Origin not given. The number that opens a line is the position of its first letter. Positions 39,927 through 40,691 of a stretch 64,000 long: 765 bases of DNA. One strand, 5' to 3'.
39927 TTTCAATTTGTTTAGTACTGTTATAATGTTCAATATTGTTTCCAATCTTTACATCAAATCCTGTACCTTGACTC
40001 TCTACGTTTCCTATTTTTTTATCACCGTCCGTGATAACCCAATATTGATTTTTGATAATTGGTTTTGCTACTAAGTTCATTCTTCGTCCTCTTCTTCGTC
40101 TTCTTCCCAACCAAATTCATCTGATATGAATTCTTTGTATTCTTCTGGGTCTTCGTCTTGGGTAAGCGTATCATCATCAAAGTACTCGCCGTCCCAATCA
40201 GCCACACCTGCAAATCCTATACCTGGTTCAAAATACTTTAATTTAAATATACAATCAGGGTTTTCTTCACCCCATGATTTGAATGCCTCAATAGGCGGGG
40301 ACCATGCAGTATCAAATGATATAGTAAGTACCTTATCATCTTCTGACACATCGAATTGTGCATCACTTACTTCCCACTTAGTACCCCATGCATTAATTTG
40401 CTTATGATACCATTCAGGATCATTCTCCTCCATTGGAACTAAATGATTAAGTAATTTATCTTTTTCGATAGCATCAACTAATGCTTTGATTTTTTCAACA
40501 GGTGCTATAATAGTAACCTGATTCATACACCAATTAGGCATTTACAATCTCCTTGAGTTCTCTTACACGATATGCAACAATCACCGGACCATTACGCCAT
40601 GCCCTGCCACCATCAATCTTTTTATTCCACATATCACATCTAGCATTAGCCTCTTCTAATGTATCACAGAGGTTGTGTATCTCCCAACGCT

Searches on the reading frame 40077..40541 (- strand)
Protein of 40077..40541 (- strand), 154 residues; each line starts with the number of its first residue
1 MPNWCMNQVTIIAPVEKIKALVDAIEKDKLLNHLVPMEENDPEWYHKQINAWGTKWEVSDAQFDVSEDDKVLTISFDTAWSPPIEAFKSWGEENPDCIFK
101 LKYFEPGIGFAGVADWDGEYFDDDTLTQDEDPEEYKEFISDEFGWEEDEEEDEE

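Call 53: search_protein_families(library=pfam, proteins=[window:40077-40541:-], max_evalue=0.001)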
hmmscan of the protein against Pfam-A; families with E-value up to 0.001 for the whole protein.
window:40077-40541:- (154 aa): 1 family
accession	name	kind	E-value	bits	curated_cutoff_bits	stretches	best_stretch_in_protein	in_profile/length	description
PF18406.6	DUF1281_C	-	9.6e-08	32.3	22.8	1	61-135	11-73/88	Ferredoxin-like domain in Api92-like protein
